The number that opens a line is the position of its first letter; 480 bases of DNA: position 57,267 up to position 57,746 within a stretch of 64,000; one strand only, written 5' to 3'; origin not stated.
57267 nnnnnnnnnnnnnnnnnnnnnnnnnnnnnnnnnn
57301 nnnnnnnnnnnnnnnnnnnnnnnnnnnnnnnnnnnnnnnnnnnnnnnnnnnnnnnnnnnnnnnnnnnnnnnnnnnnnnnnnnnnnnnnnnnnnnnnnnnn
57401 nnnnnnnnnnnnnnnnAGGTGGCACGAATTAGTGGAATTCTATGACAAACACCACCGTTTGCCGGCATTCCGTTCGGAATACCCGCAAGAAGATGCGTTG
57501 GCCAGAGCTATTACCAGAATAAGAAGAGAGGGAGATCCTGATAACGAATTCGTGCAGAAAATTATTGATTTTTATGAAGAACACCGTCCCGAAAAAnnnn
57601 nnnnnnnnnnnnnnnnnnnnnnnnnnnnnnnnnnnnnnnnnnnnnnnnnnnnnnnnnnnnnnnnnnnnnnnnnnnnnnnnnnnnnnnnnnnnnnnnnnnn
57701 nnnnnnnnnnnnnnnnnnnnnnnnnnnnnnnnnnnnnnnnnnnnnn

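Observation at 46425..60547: Three exported proteins built from tandem HA-like repeats, two with basic NLS/AT-hook-like tails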

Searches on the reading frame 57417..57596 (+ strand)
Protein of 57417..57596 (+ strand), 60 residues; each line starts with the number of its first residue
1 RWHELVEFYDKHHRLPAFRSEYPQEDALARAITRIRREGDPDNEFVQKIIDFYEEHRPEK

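Call 10: search_protein_families(library=pfam, alignment_id=A1, max_evalue=10)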
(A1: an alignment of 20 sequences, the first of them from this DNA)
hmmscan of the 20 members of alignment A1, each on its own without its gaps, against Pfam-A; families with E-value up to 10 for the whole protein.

A. member 1, seq(60 aa): 3 families
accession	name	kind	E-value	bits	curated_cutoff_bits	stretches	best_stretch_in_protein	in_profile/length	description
PF01393.25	Chromo_shadow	-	0.17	12.4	22.4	1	47-56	40-49/52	Chromo shadow domain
PF07240.16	Turandot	-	0.17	12.3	27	0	3-32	12-39/80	Stress-inducible humoral factor Turandot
PF09373.15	PMBR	-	0.22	12.1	24.9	1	6-16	18-28/33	Pseudomurein-binding repeat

B. families by the number of members that match (of 20 scanned): 9 families
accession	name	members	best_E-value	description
PF09373.15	PMBR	3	0.09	Pseudomurein-binding repeat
PF02153.23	PDH_N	1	0.025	Prephenate dehydrogenase, nucleotide-binding domain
PF16191.10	E1_4HB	1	0.052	Ubiquitin-activating enzyme E1 four-helix bundle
PF07525.21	SOCS_box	1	0.11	SOCS box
PF18494.6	Pullulanase_Ins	1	0.12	Pullulanase Ins domain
PF07240.16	Turandot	1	0.17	Stress-inducible humoral factor Turandot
PF01393.25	Chromo_shadow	1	0.17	Chromo shadow domain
PF21911.1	PG_1098_N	1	0.24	N-terminal domain in putative methyltransferase PG_1098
PF12153.13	CAP18_C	1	0.3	LPS binding domain of CAP18 (C terminal)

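Call 25: search_solved_structures(query=A1, max_evalue=10, show_alignments=2)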
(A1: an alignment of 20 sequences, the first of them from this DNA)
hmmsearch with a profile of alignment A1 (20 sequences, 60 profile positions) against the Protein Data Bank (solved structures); distinct sequences matched with E-value up to 10: 5.
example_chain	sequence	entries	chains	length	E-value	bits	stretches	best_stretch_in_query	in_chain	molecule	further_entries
8fje_A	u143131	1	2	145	0.0053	20.2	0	4-19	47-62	E8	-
2kta_A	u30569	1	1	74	0.38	14.2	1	2-19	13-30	Putative helicase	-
3ekj_A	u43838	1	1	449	1.3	12.5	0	24-52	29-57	Myosin light chain kinase, Green fluorescent protein, Calmodulin chimera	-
3sg7_A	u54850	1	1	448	1.4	12.5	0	24-55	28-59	Myosin light chain kinase, Green fluorescent protein, Calmodulin-1 chimera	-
3sg5_A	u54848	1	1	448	1.4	12.4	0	24-55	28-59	Myosin light chain kinase, Green fluorescent protein, Calmodulin-1 chimera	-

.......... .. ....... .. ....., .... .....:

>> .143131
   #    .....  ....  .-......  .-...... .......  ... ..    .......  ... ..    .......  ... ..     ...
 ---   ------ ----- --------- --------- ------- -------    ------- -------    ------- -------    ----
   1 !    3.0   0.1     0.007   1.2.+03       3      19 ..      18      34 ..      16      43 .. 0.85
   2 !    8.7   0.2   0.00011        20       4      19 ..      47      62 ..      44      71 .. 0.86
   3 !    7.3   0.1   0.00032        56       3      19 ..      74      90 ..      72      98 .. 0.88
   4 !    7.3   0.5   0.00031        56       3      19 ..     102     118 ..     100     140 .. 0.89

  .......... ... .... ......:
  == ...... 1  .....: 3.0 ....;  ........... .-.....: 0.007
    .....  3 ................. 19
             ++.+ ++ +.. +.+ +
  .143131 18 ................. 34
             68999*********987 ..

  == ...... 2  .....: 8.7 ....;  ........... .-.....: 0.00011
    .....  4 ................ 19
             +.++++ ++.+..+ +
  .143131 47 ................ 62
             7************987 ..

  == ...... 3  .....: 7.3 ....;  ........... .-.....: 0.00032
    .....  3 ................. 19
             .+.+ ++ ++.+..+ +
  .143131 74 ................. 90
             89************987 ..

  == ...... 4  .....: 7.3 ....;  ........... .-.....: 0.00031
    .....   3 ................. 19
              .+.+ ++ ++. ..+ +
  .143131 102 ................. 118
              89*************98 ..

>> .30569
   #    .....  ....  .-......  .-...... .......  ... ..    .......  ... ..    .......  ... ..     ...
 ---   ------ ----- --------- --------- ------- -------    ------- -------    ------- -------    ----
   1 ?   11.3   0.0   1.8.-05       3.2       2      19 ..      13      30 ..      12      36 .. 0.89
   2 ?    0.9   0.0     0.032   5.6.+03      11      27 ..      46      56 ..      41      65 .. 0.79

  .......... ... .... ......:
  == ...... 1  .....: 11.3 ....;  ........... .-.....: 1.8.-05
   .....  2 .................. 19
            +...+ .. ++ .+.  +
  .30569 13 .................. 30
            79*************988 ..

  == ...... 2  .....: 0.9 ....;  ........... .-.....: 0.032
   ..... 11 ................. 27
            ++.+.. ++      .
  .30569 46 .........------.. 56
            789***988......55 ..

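Call 28: search_protein_representatives(alignment_id=A1)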
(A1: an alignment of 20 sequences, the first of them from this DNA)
Query: 20 sequences, 60 profile positions. Proteins with E-value up to 0.001 (for the whole library): 1461; up to 1e-10: 398; up to 1e-30: 33. The best 150 are listed.
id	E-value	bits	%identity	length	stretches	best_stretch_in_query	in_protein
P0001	2.4e-169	565.8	-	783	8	1-60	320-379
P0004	5.8e-119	404.4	-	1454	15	3-59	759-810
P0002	6.2e-114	388.3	-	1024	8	2-60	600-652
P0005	1.9e-94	325.9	-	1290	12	3-59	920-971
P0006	8.3e-80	279.0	-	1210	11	2-57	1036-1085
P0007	1.1e-69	246.6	-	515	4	1-59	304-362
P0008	1.6e-68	242.9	-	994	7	2-58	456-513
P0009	1.9e-59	213.8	-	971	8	3-60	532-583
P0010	1.9e-57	207.4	-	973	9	2-56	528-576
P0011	2.7e-56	203.7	-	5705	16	3-43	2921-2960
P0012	2.3e-54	197.6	-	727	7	2-54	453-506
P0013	7.7e-53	192.6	-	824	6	2-59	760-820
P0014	7.8e-51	186.2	-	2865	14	1-53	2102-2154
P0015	1.5e-49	182.1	-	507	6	1-56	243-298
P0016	5.5e-47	173.9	-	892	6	3-59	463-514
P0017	9.0e-45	166.8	-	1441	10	5-31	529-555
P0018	1.2e-40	153.6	-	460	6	1-58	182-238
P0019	1.4e-40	153.4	-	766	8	1-45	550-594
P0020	1.7e-39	149.9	-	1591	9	1-34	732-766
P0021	6.4e-39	148.1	-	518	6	6-58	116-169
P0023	3.2e-38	145.9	-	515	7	2-49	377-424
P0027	2.2e-35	136.8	-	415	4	1-56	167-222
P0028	8.7e-35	134.8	-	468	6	4-40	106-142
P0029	2.2e-32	127.2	-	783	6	3-41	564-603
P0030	7.6e-32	125.4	-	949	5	1-40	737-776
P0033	4.5e-31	122.9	-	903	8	1-32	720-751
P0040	5.9e-29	116.2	-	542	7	2-38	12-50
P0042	1.1e-28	115.3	-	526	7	2-38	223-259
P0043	1.3e-28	115.1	-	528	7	7-36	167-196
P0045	3.9e-28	113.5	-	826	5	4-48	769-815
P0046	3.0e-27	110.7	-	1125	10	1-58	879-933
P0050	3.3e-26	107.4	-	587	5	5-54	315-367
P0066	1.7e-23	98.7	-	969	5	2-40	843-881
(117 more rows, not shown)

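Call 29: search_protein_families(library=pfam, proteins=[P0017, P0019, P0020, P0023, P0028, P0029, P0033, P0040, P0042, P0043], max_evalue=0.001)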
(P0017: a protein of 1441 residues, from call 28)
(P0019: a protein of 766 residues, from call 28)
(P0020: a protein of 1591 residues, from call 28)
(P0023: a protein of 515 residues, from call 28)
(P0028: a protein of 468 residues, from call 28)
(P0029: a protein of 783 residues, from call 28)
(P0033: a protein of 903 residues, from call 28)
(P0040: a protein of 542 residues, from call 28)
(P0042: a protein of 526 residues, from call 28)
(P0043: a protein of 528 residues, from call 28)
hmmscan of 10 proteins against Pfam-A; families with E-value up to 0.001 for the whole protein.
P0017 (1441 aa): 5 families
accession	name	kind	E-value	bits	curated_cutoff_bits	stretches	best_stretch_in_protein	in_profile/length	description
PF03457.19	HA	-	2.1e-114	374.3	28.4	10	1072-1132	3-63/64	Helicase associated domain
PF05148.21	Methyltransf_8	-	1.1e-18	68.4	27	1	1249-1388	25-158/219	Hypothetical methyltransferase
PF00271.37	Helicase_C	-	1.2e-14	54.9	23.5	1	269-378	11-109/110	Helicase conserved C-terminal domain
PF04851.21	ResIII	-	4.8e-09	36.8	22.5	1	6-137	4-145/164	Type III restriction enzyme, res subunit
PF00270.35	DEAD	-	1e-07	32.3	26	1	8-142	2-141/167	DEAD/DEAH box helicase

P0019 (766 aa): 2 families
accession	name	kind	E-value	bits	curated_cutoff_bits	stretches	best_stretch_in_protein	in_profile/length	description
PF03457.19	HA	-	1.2e-22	80.4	28.4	0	548-589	6-47/64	Helicase associated domain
PF16191.10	E1_4HB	-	2.6e-06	27.7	25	0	551-574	37-61/70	Ubiquitin-activating enzyme E1 four-helix bundle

P0020 (1591 aa): 12 families
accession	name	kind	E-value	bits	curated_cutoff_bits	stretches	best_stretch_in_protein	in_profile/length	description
PF03457.19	HA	-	1.3e-60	202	28.4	6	1031-1080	2-50/64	Helicase associated domain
PF05148.21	Methyltransf_8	-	3.8e-20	73.2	27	1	1393-1581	9-185/219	Hypothetical methyltransferase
PF04851.21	ResIII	-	4.9e-14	53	22.5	1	31-210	6-163/164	Type III restriction enzyme, res subunit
PF00271.37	Helicase_C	-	2.6e-11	44.2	23.5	1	312-394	31-109/110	Helicase conserved C-terminal domain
PF22393.2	MLPTv-like_HTH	-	2.2e-09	38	20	0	1116-1148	17-49/83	MLPTv-like, helix-turn-helix domain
PF09550.16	Phage_TAC_6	-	1.7e-07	32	23.4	0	1032-1057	20-46/58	Phage tail assembly chaperone protein, TAC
PF02970.22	TBCA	-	1.1e-06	29.3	30.3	0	688-758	27-95/99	Tubulin binding cofactor A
PF11680.14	DUF3276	-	7.6e-06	26.5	23.1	0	729-779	70-122/131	Protein of unknown function (DUF3276)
PF15500.11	Ntox1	-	1e-05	26.2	25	0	1237-1288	41-92/96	Putative RNase-like toxin, toxin_1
PF18766.7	SWI2_SNF2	-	2.3e-05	24.6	26.7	1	123-236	70-180/221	SWI2/SNF2 ATPase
PF08241.18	Methyltransf_11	-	0.00026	22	21.2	0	1465-1546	1-95/95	Methyltransferase domain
PF13649.12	Methyltransf_25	-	0.00062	20.9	27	0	1464-1542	1-97/97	Methyltransferase domain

P0023 (515 aa): 2 families
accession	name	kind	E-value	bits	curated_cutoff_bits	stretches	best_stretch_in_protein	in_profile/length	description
PF03457.19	HA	-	5.1e-21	75.2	28.4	1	374-417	6-49/64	Helicase associated domain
PF16191.10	E1_4HB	-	1.1e-06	29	25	0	453-469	37-53/70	Ubiquitin-activating enzyme E1 four-helix bundle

P0028 (468 aa): 4 families
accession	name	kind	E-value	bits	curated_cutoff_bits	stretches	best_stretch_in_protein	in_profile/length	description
PF03457.19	HA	-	2.4e-31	108.3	28.4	2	391-449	9-64/64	Helicase associated domain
PF14056.11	DUF4250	-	3.6e-07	30.5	27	0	365-383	34-52/55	Domain of unknown function (DUF4250)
PF16191.10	E1_4HB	-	0.00016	22.1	25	0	178-201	38-61/70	Ubiquitin-activating enzyme E1 four-helix bundle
PF07240.16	Turandot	-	0.00029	21.2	27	0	318-352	5-40/80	Stress-inducible humoral factor Turandot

P0029 (783 aa): 6 families
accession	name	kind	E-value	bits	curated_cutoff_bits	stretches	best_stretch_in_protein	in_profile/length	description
PF03457.19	HA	-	1.2e-21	77.1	28.4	1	421-476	9-64/64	Helicase associated domain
PF15412.11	Nse4-Nse3_bdg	-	2.1e-09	37.7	23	0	555-586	24-53/55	Binding domain of Nse4/EID3 to Nse3-MAGE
PF10401.14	IRF-3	-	4.1e-09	36.9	27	0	344-370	118-143/180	Interferon-regulatory factor 3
PF01844.29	HNH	-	8.5e-09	35.9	21.4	1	125-160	12-47/47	HNH endonuclease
PF14279.12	HNH_5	-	1.7e-06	28.3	27.5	1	125-161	11-47/56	HNH endonuclease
PF10496.14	Syntaxin-18_N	-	9.6e-06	26.2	30.6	0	559-582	53-76/87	SNARE-complex protein Syntaxin-18 N-terminus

P0033 (903 aa): 6 families
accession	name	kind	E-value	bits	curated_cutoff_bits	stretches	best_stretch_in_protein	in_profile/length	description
PF04851.21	ResIII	-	3.3e-13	50.3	22.5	2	3-64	3-71/164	Type III restriction enzyme, res subunit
PF03457.19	HA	-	3e-11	43.9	28.4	0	716-757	4-45/64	Helicase associated domain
PF00271.37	Helicase_C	-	2.6e-10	40.9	23.5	1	219-326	6-107/110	Helicase conserved C-terminal domain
PF09373.15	PMBR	-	6.4e-07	29.6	24.9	0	790-802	17-29/33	Pseudomurein-binding repeat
PF16191.10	E1_4HB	-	4.4e-05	23.8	25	0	409-429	38-58/70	Ubiquitin-activating enzyme E1 four-helix bundle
PF00270.35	DEAD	-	0.00048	20.3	26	0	85-126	115-159/167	DEAD/DEAH box helicase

P0040 (542 aa): 3 families
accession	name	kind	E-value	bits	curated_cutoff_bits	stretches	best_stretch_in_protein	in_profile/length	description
PF03457.19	HA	-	1.2e-24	86.8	28.4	1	201-259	4-62/64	Helicase associated domain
PF09373.15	PMBR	-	2.4e-09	37.3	24.9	0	345-360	14-29/33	Pseudomurein-binding repeat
PF16191.10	E1_4HB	-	1.8e-08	34.7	25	0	480-498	38-56/70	Ubiquitin-activating enzyme E1 four-helix bundle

P0042 (526 aa): 3 families
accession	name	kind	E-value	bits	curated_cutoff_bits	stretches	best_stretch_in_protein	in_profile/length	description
PF16191.10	E1_4HB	-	5.7e-08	33.1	25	0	479-500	40-62/70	Ubiquitin-activating enzyme E1 four-helix bundle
PF03457.19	HA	-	1.3e-07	32.3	28.4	0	347-409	6-59/64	Helicase associated domain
PF09373.15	PMBR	-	1.5e-05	25.3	24.9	0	350-365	14-29/33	Pseudomurein-binding repeat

P0043 (528 aa): 9 families
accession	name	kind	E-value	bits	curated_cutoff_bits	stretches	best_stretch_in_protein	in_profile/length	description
PF03457.19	HA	-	9.5e-38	128.8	28.4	2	315-353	12-50/64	Helicase associated domain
PF09373.15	PMBR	-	2.1e-14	53.2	24.9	0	457-476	11-30/33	Pseudomurein-binding repeat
PF14009.12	PADRE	-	8.6e-09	36.5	29.6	0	174-215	148-183/184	PADRE domain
PF19457.4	DUF5994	-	8.3e-08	32.7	26.3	0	196-229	7-38/112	Family of unknown function (DUF5994)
PF18122.6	APC1_C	-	2e-07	31.7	22.9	0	380-410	72-102/164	Anaphase-promoting complex sub unit 1 C-terminal domain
PF10634.15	Iron_transport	-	7.1e-07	30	21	0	30-64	34-68/150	Fe2+ transport protein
PF23156.1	DUF7054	-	0.00024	21.4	27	0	388-410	33-55/85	Domain of unknown function (DUF7054)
PF08593.16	Mug135_C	-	0.00042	20.9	23.8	0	440-492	29-81/82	Mug135-like, C-terminal domain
PF21696.3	TECR_N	-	0.0005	20.5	27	0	352-385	35-68/77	TECR, ubiquitin-like domain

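Call 30: search_protein_families(library=pfam, proteins=[P0004, P0005, P0006, P0007, P0008, P0009, P0010, P0012, P0013], max_evalue=0.001)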
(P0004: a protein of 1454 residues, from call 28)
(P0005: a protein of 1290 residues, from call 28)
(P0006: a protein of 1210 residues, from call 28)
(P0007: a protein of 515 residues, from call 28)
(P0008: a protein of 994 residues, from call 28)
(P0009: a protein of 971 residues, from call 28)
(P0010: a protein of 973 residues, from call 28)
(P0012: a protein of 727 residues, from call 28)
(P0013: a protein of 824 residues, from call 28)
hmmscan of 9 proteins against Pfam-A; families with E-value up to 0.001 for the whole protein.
P0004 (1454 aa): 0 families

P0005 (1290 aa): 1 family
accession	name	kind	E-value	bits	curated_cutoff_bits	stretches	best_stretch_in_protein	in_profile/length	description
PF09677.15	TrbI_Ftype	-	0.00095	20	27.4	0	1091-1119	43-71/106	Type-F conjugative transfer system protein (TrbI_Ftype)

P0006 (1210 aa): 1 family
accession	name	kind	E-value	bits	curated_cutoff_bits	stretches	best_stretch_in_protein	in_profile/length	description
PF23942.1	DUF7277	-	0.00013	23.1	27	0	787-822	9-45/87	Domain of unknown function (DUF7277)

P0007 (515 aa): 0 families

P0008 (994 aa): 0 families

P0009 (971 aa): 0 families

P0010 (973 aa): 3 families
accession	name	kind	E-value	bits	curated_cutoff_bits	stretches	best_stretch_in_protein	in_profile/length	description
PF07739.18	TipAS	-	4.3e-07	30.9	23.8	0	424-464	46-88/117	TipAS antibiotic-recognition domain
PF10281.14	Ish1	-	0.00018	22.2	26.6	0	788-815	7-34/37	Putative nuclear envelope organisation protein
PF00042.28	Globin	-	0.00063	20.7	22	0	793-844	26-78/117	Globin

P0012 (727 aa): 1 family
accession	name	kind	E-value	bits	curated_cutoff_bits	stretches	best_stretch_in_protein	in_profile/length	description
PF09373.15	PMBR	-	0.00027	21.3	24.9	0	315-330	13-28/33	Pseudomurein-binding repeat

P0013 (824 aa): 0 families

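Call 78: search_protein_families(library=pfam, proteins=[P0008, P0014, P0046, P0066, P0050, P0045, P0030], max_evalue=0.001)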
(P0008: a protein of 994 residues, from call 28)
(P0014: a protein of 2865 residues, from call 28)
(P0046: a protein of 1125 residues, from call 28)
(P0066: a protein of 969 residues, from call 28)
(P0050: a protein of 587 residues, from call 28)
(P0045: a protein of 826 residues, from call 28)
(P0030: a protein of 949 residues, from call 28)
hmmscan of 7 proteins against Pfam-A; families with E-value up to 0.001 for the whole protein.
P0008 (994 aa): 0 families

P0014 (2865 aa): 1 family
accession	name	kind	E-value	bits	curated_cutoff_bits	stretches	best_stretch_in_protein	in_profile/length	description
PF05394.16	AvrB_AvrC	-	0.00058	19.6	23.2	0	1175-1254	245-324/326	Avirulence protein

P0046 (1125 aa): 0 families

P0066 (969 aa): 5 families
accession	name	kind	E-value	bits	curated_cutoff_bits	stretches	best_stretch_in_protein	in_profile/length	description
PF04851.21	ResIII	-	3.3e-14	53.6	22.5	1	165-336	2-162/164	Type III restriction enzyme, res subunit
PF00271.37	Helicase_C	-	1.8e-11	44.7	23.5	1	448-544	15-109/110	Helicase conserved C-terminal domain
PF03457.19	HA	-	9.7e-08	32.7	28.4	0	699-739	6-46/64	Helicase associated domain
PF18766.7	SWI2_SNF2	-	3e-06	27.5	26.7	1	197-348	29-168/221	SWI2/SNF2 ATPase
PF00270.35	DEAD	-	3.4e-06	27.3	26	1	169-318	2-140/167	DEAD/DEAH box helicase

P0050 (587 aa): 2 families
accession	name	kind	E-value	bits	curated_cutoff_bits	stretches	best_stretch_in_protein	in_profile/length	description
PF20275.3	CTD10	-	1.9e-11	45.1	28.1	0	503-558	73-130/134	C-terminal domain 10 of the ABC-three component (ABC-3C) systems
PF04935.17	SURF6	-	0.0005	20.4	23.1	0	523-573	92-142/196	Surfeit locus protein 6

P0045 (826 aa): 6 families
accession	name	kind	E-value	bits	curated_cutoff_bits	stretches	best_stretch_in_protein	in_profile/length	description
PF04851.21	ResIII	-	4.8e-23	82.3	22.5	1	51-202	2-163/164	Type III restriction enzyme, res subunit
PF00270.35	DEAD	-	1.4e-08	35.1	26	1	55-202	2-161/167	DEAD/DEAH box helicase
PF09373.15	PMBR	-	1.1e-06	28.9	24.9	0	708-721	16-29/33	Pseudomurein-binding repeat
PF16191.10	E1_4HB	-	2.5e-05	24.6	25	0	710-724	41-55/70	Ubiquitin-activating enzyme E1 four-helix bundle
PF00176.29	SNF2-rel_dom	-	6.5e-05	22.6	24.9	1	64-201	8-163/290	SNF2-related domain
PF00271.37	Helicase_C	-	0.00013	22.6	23.5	0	300-391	16-108/110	Helicase conserved C-terminal domain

P0030 (949 aa): 6 families
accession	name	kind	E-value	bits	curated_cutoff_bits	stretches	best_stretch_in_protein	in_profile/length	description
PF03457.19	HA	-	3.8e-15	56.4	28.4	0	595-652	6-60/64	Helicase associated domain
PF04851.21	ResIII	-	1.3e-11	45.1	22.5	1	145-310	4-163/164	Type III restriction enzyme, res subunit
PF00271.37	Helicase_C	-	7.3e-11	42.7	23.5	1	408-512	5-109/110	Helicase conserved C-terminal domain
PF25804.1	SYNE3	-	1.7e-05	25.7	30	0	704-751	4-51/83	Nesprin-3 domain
PF22590.2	Cas3-like_C_2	-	0.00011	22.8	27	1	417-511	3-103/106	CRISPR-associated nuclease/helicase Cas3, C-terminal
PF14489.11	QueF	-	0.00024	21.7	27.3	0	760-792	18-52/81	QueF-like protein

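Call 94: list_cluster_members(proteins=[P0004, P0005, P0007, P0008, P0012, P0014, P0015, P0018, P0021, P0027])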
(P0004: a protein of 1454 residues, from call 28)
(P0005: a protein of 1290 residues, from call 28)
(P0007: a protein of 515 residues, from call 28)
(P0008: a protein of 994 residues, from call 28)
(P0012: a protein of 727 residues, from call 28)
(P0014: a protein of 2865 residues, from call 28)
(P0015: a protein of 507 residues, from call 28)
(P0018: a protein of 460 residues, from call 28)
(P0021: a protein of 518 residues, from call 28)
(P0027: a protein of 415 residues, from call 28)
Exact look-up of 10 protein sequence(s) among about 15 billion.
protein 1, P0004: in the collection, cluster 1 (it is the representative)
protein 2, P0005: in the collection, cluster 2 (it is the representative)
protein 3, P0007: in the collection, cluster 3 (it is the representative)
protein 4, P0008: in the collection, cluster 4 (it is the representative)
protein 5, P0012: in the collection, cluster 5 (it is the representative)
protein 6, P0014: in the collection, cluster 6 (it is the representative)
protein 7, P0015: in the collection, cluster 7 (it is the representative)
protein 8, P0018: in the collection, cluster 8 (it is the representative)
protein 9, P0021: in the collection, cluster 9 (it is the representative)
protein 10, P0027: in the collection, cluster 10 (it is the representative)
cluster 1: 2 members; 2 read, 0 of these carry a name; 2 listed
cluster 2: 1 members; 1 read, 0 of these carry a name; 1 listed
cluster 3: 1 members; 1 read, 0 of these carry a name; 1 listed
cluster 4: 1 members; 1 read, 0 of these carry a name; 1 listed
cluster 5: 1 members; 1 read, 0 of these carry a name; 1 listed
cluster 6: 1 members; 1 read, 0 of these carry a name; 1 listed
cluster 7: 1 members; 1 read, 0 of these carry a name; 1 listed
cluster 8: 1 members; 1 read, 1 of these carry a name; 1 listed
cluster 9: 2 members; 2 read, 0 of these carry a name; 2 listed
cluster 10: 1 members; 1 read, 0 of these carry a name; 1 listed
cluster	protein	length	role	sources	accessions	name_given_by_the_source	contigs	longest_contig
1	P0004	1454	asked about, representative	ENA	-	-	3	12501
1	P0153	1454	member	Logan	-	-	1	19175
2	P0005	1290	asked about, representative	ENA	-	-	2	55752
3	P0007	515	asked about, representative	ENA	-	-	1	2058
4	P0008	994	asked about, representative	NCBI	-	-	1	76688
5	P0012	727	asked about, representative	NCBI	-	-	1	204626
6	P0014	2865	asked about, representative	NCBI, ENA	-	-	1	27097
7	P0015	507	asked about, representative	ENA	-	-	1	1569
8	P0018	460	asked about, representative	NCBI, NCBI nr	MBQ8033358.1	MAG: hypothetical protein IJ266_05365, partial [Elusimicrobiaceae bacterium] | hypothetical protein [Elusimicrobiaceae bacterium]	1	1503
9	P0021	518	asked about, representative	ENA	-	-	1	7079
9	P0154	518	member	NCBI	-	-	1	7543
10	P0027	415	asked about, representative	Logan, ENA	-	-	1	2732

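Call 95: find_encoding_contigs(protein=P0014, flank=6000, max_places=2)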
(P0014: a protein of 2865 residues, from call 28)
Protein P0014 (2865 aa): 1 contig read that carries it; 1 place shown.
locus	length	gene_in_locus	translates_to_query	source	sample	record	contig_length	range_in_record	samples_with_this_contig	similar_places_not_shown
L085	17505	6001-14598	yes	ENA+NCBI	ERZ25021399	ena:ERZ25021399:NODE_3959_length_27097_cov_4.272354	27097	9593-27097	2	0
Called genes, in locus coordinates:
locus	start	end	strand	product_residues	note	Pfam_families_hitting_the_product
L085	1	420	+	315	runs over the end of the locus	PF00535:Glycos_transf_2, PF10111:Glyco_tranf_2_2, PF13641:Glyco_tranf_2_3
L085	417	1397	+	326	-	PF01501:Glyco_transf_8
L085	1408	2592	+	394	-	PF01075:Glyco_transf_9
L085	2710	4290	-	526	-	-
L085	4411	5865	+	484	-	-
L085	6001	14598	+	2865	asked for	-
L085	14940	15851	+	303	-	PF00892:EamA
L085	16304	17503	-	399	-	?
